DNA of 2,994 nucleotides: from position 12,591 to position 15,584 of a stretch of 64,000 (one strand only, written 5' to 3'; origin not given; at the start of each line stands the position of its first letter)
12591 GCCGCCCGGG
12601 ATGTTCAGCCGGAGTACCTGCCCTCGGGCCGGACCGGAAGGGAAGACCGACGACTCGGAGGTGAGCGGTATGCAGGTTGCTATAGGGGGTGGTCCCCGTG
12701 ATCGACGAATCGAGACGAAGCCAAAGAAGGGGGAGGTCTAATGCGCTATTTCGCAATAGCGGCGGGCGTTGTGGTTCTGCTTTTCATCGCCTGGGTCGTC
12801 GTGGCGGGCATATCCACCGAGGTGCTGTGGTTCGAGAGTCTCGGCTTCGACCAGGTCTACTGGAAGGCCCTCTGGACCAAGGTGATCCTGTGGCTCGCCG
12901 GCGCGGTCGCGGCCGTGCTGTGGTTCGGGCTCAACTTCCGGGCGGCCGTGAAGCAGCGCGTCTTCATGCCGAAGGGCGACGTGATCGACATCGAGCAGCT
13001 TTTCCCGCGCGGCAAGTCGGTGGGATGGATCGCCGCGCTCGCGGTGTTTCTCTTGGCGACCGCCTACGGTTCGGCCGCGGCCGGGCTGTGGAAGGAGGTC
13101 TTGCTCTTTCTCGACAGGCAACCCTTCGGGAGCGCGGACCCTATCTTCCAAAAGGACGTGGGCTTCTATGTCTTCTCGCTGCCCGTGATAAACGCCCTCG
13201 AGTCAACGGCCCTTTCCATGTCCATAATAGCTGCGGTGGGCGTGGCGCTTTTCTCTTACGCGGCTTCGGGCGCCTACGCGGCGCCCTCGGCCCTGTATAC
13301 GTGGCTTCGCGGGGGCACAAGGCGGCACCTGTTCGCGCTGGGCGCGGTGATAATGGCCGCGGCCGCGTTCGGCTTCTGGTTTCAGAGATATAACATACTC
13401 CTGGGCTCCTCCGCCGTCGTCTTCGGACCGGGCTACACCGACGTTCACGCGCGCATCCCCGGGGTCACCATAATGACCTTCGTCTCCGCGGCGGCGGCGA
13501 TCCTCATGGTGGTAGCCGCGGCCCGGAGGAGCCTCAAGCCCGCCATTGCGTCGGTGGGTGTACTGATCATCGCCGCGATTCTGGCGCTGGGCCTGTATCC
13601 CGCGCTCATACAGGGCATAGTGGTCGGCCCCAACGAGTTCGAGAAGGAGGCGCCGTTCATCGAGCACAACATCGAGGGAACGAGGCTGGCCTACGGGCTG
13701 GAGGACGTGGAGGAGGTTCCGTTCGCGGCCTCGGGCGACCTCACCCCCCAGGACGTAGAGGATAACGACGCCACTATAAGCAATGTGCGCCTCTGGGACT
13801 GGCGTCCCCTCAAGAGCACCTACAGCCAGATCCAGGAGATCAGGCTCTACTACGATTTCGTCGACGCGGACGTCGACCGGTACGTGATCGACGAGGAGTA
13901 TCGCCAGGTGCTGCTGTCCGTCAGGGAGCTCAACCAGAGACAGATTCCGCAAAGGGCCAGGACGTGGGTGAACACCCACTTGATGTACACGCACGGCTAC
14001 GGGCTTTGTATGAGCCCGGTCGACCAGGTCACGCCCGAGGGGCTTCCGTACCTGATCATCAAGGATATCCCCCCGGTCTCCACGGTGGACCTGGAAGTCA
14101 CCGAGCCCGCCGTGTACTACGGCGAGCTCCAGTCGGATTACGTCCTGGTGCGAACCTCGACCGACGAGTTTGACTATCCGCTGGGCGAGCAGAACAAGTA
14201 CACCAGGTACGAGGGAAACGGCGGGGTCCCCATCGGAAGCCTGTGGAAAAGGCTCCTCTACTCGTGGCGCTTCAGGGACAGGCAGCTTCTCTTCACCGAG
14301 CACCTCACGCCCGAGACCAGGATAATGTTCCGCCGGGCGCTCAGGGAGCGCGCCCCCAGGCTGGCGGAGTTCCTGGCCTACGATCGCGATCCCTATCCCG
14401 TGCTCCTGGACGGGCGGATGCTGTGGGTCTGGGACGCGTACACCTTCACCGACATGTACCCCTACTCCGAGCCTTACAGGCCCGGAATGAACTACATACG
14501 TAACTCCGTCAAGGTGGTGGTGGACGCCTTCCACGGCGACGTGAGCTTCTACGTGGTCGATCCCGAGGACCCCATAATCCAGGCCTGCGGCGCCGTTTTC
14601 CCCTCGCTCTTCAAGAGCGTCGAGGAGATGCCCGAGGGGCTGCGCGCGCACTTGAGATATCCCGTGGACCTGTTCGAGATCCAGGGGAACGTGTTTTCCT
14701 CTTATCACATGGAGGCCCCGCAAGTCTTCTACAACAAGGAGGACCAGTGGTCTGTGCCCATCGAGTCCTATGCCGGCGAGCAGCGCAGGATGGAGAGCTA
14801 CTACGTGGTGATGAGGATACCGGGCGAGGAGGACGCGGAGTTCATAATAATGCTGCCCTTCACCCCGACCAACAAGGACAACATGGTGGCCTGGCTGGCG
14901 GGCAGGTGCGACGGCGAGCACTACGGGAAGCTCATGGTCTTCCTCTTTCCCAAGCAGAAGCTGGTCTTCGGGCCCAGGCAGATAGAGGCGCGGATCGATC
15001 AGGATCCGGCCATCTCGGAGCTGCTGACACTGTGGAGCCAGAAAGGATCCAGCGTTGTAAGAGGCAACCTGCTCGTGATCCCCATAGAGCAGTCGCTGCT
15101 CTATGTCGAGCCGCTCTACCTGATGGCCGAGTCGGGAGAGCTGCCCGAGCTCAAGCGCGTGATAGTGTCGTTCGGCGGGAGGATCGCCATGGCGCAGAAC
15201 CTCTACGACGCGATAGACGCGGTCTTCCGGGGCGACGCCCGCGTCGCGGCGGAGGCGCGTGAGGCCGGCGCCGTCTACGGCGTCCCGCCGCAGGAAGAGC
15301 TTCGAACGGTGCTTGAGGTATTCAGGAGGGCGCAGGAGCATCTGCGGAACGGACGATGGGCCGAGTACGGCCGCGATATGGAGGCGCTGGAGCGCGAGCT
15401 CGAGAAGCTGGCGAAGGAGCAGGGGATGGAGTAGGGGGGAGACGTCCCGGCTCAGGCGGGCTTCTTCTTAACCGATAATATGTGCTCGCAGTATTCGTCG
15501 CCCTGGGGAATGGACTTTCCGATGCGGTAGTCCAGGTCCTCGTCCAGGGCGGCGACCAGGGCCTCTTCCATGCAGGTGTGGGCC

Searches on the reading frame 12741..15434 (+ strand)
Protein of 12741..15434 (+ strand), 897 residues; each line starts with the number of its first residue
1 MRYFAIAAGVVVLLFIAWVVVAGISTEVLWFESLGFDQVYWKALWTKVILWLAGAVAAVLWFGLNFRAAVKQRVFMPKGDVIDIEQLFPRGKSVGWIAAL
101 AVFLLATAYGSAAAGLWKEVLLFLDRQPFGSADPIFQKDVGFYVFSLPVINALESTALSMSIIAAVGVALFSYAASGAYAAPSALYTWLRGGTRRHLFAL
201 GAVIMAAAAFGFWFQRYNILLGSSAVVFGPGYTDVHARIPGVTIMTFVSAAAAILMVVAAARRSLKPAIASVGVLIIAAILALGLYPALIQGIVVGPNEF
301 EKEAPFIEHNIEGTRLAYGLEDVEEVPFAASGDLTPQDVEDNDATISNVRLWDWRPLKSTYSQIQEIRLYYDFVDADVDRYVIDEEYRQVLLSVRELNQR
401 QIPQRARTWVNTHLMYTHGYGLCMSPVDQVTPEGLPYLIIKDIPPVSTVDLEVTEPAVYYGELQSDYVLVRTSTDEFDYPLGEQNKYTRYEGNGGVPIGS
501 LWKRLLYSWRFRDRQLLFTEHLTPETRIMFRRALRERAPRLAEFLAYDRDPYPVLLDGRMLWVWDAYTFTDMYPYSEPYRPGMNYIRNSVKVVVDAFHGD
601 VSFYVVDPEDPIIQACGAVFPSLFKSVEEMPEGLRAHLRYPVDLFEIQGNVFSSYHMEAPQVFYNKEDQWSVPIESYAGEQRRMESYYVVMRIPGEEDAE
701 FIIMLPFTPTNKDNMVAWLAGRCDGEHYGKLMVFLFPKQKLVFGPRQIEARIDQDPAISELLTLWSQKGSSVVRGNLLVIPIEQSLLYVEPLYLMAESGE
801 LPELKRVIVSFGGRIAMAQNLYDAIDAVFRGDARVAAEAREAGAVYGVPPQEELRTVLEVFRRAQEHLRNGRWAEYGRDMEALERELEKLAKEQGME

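Call 42: search_protein_families(library=pfam, proteins=[window:12741-15434:+], max_evalue=0.00001)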
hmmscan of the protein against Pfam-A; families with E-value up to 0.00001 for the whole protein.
window:12741-15434:+ (897 aa): 1 family
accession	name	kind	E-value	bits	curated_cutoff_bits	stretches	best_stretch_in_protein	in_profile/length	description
PF03699.18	UPF0182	-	8.1e-287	953.9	27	1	6-765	3-770/770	Uncharacterised protein family (UPF0182)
